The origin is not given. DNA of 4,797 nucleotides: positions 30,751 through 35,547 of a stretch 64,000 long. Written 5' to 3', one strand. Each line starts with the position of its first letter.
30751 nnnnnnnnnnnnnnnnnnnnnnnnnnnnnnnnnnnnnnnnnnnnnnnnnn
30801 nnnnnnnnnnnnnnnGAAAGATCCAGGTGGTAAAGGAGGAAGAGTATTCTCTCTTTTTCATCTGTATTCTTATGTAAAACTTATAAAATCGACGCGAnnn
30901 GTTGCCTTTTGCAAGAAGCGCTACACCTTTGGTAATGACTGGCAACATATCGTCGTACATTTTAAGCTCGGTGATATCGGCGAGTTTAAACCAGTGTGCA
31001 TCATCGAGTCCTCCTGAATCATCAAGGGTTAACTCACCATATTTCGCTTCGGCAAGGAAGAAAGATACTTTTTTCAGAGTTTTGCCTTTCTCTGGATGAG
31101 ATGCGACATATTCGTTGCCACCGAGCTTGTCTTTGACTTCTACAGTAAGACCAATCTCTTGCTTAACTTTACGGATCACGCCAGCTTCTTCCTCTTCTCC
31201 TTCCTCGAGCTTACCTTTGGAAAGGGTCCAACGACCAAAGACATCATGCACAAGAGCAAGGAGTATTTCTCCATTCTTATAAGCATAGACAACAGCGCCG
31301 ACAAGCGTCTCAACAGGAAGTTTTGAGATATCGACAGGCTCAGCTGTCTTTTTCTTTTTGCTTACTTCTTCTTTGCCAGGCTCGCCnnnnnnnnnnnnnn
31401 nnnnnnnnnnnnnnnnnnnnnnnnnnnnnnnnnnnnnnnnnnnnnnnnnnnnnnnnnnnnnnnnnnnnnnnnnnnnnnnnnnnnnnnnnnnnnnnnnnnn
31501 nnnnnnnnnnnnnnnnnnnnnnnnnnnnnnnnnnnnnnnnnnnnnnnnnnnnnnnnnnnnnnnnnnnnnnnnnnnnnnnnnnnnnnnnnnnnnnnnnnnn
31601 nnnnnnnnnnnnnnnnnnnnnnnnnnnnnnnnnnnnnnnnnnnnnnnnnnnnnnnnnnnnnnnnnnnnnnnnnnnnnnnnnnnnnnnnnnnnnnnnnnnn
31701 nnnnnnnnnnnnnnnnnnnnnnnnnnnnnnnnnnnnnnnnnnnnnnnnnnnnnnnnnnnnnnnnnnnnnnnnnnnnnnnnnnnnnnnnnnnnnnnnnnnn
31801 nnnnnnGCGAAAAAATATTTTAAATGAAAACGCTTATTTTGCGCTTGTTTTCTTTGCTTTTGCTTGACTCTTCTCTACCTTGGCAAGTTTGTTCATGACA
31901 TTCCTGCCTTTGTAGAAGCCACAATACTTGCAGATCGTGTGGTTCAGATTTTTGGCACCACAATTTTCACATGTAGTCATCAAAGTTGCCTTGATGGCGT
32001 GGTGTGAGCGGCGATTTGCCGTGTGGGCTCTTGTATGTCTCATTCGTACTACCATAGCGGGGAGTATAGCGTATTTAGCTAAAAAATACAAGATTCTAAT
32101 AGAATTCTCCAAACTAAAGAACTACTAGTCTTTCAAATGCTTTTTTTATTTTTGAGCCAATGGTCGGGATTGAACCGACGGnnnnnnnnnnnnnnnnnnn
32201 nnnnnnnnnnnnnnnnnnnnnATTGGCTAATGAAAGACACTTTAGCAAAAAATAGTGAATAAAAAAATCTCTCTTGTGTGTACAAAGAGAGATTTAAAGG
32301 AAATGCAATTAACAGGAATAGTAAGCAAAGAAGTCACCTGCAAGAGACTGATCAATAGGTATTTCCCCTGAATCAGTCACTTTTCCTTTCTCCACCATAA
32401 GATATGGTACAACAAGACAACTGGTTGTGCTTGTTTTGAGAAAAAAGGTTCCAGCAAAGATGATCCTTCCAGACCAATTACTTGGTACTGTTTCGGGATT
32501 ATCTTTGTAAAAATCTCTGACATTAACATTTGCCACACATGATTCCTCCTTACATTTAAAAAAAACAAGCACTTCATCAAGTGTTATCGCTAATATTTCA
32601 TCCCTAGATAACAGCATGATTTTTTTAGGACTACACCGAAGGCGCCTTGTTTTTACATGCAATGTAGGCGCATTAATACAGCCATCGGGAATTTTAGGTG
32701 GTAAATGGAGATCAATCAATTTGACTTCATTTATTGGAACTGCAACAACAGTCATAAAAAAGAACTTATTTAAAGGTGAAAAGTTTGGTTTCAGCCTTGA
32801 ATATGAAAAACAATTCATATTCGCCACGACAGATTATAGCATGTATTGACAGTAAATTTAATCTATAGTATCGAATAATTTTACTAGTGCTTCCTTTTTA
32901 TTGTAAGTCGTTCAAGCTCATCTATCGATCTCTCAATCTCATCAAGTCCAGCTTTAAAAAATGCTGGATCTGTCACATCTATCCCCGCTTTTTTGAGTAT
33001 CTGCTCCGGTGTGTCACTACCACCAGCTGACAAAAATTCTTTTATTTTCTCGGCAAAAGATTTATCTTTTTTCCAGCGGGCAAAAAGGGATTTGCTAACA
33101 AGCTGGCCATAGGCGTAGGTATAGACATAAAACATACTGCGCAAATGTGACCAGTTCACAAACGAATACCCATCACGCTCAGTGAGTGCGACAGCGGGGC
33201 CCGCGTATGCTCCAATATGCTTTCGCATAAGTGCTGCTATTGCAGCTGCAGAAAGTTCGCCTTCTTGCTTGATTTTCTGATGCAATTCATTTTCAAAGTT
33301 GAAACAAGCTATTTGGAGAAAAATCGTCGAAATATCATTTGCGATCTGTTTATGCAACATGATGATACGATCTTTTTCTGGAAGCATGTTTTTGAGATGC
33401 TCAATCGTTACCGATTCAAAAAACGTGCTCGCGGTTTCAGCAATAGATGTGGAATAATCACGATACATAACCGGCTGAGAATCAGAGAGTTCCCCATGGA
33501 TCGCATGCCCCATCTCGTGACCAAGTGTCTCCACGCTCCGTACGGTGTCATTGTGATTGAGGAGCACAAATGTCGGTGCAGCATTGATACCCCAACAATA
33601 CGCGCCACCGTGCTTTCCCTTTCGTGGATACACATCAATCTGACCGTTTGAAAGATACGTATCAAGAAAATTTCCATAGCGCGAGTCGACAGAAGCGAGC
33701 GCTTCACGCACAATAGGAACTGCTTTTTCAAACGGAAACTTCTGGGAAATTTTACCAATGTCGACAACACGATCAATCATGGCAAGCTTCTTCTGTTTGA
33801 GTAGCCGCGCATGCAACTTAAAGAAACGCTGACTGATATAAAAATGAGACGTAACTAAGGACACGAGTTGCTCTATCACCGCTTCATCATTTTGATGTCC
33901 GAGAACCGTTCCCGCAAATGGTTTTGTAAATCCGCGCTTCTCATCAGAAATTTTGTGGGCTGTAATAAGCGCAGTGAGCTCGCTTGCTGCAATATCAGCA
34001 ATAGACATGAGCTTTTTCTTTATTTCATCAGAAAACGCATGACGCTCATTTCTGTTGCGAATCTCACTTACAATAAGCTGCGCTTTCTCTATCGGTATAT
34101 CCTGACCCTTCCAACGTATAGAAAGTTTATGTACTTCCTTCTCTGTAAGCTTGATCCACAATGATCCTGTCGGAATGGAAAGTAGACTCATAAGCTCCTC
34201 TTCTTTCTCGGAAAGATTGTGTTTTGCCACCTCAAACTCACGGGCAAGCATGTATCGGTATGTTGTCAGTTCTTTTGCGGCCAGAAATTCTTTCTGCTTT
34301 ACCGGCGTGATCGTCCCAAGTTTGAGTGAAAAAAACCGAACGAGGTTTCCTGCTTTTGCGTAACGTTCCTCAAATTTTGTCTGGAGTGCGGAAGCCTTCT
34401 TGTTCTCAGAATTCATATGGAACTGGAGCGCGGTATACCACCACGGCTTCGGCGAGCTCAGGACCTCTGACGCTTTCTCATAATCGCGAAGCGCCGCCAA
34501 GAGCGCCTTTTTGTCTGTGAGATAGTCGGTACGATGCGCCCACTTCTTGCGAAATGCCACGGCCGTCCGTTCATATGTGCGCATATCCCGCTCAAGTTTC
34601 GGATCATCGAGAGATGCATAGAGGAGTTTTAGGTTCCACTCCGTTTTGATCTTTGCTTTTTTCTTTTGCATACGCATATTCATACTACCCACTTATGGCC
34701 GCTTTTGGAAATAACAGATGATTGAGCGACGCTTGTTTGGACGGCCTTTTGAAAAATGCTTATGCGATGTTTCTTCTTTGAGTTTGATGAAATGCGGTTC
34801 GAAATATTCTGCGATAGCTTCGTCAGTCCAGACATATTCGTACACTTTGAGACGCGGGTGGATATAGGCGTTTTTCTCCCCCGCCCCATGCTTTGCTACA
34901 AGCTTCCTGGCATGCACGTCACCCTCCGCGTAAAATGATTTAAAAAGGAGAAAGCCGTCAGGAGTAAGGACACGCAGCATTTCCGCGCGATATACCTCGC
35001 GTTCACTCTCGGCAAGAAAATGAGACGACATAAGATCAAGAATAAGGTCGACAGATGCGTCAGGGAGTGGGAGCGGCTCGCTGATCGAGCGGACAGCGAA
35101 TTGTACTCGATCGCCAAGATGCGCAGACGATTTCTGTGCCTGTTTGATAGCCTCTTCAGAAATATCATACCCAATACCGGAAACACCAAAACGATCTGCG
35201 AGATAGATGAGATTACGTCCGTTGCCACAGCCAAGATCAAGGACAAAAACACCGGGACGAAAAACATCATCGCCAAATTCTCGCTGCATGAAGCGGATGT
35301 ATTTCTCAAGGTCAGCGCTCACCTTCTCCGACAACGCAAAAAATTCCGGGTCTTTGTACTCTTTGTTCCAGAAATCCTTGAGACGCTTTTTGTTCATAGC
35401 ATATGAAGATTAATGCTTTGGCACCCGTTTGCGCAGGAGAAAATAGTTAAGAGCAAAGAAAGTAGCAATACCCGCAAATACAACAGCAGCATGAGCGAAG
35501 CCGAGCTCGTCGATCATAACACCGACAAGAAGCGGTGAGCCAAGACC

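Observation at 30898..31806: NusB fused in-frame to a NUDIX hydrolase domain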

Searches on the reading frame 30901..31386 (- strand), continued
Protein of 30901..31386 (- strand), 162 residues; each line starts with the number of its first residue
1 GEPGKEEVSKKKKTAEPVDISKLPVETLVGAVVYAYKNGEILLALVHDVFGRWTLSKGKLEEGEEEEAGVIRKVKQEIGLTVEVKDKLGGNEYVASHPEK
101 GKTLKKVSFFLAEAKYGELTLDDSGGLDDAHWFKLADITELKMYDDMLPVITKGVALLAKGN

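Call 64: search_protein_families(library=pfam, proteins=[P0231, P0213, P0144, P0165, P0230, P0236, P0246, P0269, P0214, P0267], max_evalue=0.001)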
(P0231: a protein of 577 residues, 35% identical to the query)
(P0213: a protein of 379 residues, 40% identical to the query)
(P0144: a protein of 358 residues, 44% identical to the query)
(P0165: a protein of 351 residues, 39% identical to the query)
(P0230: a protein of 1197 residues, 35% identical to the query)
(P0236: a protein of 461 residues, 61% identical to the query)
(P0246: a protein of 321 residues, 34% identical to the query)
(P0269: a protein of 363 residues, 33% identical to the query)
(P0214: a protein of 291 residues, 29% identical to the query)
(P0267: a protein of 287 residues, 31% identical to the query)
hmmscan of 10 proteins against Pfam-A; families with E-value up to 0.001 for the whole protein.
P0231 (577 aa): 2 families
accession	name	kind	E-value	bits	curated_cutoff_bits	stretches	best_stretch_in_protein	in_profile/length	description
PF01029.23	NusB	-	1e-16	61.9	23.1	1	317-417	34-131/133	NusB family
PF00293.34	NUDIX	-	5.1e-11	43.2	21.1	1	423-545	4-128/134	NUDIX domain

P0213 (379 aa): 3 families
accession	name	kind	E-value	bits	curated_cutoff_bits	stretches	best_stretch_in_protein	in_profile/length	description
PF08299.17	Bac_DnaA_C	-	2.3e-20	72.8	31.5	1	140-208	1-69/69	Bacterial dnaA protein helix-turn-helix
PF00293.34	NUDIX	-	9.6e-15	55.2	21.1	1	242-358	7-126/134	NUDIX domain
PF04545.22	Sigma70_r4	-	7.2e-06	25.9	24.1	1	74-115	6-41/50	Sigma-70, region 4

P0144 (358 aa): 2 families
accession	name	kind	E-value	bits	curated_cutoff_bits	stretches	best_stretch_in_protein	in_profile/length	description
PF01029.23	NusB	-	6.7e-32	111.1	23.1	1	7-137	3-133/133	NusB family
PF00293.34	NUDIX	-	1.8e-09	38.1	21.1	1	188-282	27-122/134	NUDIX domain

P0165 (351 aa): 2 families
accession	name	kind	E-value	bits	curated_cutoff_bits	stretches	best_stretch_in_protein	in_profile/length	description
PF01029.23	NusB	-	6.3e-33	114.4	23.1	1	9-138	3-132/133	NusB family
PF00293.34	NUDIX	-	0.00013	22.4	21.1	1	168-294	6-132/134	NUDIX domain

P0230 (1197 aa): 15 families
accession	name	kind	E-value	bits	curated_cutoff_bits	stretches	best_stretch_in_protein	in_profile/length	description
PF17936.7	Big_6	-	8.9e-294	949.2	27.6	14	327-405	1-80/83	Bacterial Ig domain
PF19077.6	Big_13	-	4e-73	242.8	27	12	83-148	29-97/102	Bacterial Ig-like domain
PF17785.7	PUA_3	-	4.8e-33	113.2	22.6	0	1030-1058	27-55/64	PUA-like domain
PF13753.12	SWM_repeat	-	2.1e-24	86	27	0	1123-1167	41-84/86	Putative flagellar system-associated repeat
PF07233.18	DUF1425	-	2.2e-24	85.6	28.3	0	678-721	51-94/96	Protein of unknown function (DUF1425)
PF10989.13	DUF2808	-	1.9e-22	80.3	25.3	0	1127-1164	69-109/146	Protein of unknown function (DUF2808)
PF17961.7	Big_8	-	3.3e-20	72.6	22.9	0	426-475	36-85/103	Bacterial Ig domain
PF01472.26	PUA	-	8.9e-19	67.7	24.8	0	1029-1056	27-54/74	PUA domain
PF09134.16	Invasin_D3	-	4.3e-15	56.5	33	0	772-823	32-82/98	Invasin, domain 3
PF11974.14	bMG3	-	1e-08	35.5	34.9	0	343-392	24-75/103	Bacterial alpha-2-macroglobulin MG3 domain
PF12245.14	Big_3_2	-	8e-08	32.9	23.3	0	1159-1173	98-112/122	Bacterial Ig-like domain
PF10512.14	Borealin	-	1.1e-06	29.2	19.5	0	534-565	57-88/118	Cell division cycle-associated protein 8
PF16277.11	DUF4926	-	5.1e-06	26.2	29.1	0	790-820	20-48/57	Domain of unknown function (DUF4926)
PF23846.1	Cache_WalK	-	0.00025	21.9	27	0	88-114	10-36/92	WalK sensor protein kinase Chache domain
PF05651.19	Diacid_rec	-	0.00046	20.3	23.6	0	86-138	12-64/134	Putative sugar diacid recognition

P0236 (461 aa): 3 families
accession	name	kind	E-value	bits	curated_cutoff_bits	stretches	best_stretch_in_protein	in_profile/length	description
PF16403.11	Bact_surface_Ig-like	-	2.1e-11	44.1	27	1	399-455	17-71/71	Bacterial surface protein, Ig-like domain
PF04862.18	DUF642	-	1.2e-05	25.6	27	1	268-364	64-156/157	Protein of unknown function (DUF642)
PF00293.34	NUDIX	-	0.0002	21.8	21.1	1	14-71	5-61/134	NUDIX domain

P0246 (321 aa): 3 families
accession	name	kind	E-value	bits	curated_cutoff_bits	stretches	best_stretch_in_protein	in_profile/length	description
PF00293.34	NUDIX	-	3.4e-39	134.3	21.1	2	190-296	4-119/134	NUDIX domain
PF14815.12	NUDIX_4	-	1.3e-05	25.4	35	0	212-297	22-101/113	NUDIX domain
PF22327.2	Nudt16-like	-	4.4e-05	23.9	27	0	51-113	37-92/161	U8 snoRNA-decapping enzyme-like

P0269 (363 aa): 2 families
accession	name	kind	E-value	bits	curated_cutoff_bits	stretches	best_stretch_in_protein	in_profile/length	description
PF00293.34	NUDIX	-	1.1e-19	71.2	21.1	1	3-114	3-118/134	NUDIX domain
PF01261.30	AP_endonuc_2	-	1.4e-07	31.9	31.1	1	146-278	98-208/249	Xylose isomerase-like TIM barrel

P0214 (291 aa): 3 families
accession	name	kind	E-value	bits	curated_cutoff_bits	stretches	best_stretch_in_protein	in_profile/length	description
PF00293.34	NUDIX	-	2.9e-45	154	21.1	2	160-276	8-130/134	NUDIX domain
PF14815.12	NUDIX_4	-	6.4e-10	39.3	35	1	180-269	24-103/113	NUDIX domain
PF22327.2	Nudt16-like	-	5.9e-06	26.7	27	0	11-85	23-98/161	U8 snoRNA-decapping enzyme-like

P0267 (287 aa): 2 families
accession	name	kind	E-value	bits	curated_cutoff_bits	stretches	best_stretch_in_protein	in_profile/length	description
PF00293.34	NUDIX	-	1.4e-43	148.5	21.1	2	9-118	4-122/134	NUDIX domain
PF14815.12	NUDIX_4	-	9.9e-11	41.9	35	1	12-116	2-101/113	NUDIX domain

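Call 66: find_related_loci(query=A2, collection=viral_contigs, flank=3000)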
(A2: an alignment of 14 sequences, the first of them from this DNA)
Query A2 (162 aa) in viral_contigs; peptide patterns used: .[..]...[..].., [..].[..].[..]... (x = any residue, [..] = any of these).
21 stretches matched a pattern, but none encodes a relative of the query by tblastn (E <= 1e-3).

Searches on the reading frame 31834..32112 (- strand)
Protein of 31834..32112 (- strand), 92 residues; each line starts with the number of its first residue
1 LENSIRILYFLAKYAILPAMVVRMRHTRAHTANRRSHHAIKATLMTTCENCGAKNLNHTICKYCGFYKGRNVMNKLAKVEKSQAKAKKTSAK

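Call 17: search_protein_families(library=pfam, proteins=[window:31834-32112:-], max_evalue=0.001)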
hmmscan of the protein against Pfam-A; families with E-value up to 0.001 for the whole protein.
window:31834-32112:- (92 aa): 1 family
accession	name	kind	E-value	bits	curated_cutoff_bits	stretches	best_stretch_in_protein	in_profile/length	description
PF01783.29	Ribosomal_L32p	-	7e-15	55.4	21.3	1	25-74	6-55/56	Ribosomal L32p protein family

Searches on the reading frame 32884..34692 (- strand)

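Call 17: search_protein_families(library=pfam, proteins=[window:32884-34692:-], max_evalue=0.001)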
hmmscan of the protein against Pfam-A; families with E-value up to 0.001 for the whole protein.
window:32884-34692:- (602 aa): 2 families
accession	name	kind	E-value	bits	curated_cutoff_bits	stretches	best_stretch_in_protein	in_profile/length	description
PF01432.26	Peptidase_M3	-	2.1e-35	123.4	27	1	267-582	65-454/457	Peptidase family M3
PF08439.15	Peptidase_M3_N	-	2.5e-08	34.4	25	1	132-184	9-62/70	Oligopeptidase F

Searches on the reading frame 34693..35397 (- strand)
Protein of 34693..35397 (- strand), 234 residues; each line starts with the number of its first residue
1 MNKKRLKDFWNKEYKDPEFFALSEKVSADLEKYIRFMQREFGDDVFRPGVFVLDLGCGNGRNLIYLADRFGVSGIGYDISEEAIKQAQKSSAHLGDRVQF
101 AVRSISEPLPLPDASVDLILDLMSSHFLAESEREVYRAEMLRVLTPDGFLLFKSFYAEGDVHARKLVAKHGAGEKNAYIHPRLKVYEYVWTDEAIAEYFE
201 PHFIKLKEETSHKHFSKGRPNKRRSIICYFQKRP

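Call 17: search_protein_families(library=pfam, proteins=[window:34693-35397:-], max_evalue=0.001)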
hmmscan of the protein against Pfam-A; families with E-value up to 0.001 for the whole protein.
window:34693-35397:- (234 aa): 11 families
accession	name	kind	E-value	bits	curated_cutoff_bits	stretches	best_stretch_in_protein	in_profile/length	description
PF13649.12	Methyltransf_25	-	6.4e-20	72.1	27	1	52-148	1-97/97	Methyltransferase domain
PF13847.12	Methyltransf_31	-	8.3e-18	64.9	27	1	49-162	4-119/145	Methyltransferase domain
PF08241.18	Methyltransf_11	-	1.8e-17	64.2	21.2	1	53-152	1-95/95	Methyltransferase domain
PF08242.18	Methyltransf_12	-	9.3e-12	46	30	1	53-150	1-98/98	Methyltransferase domain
PF13489.12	Methyltransf_23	-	2.9e-08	34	27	1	46-199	20-154/164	Methyltransferase domain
PF02353.26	CMAS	-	3.1e-08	33.7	27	1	46-158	60-170/273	Mycolic acid cyclopropane synthetase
PF07021.18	MetW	-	1.6e-05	25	21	1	45-86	10-51/193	Methionine biosynthesis protein MetW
PF05724.17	TPMT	-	2.1e-05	24.8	26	1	7-150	3-151/218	Thiopurine S-methyltransferase (TPMT)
PF03848.20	TehB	-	9.7e-05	22.3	20.4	1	46-106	29-88/193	Tellurite resistance protein TehB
PF03291.22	mRNA_G-N7_MeTrfase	-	0.00059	19.5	26.6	0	50-91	63-104/315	mRNA (guanine-N(7))-methyltransferase domain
PF07757.19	AdoMet_MTase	-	0.00082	20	27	0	4-81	20-93/115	Predicted AdoMet-dependent methyltransferase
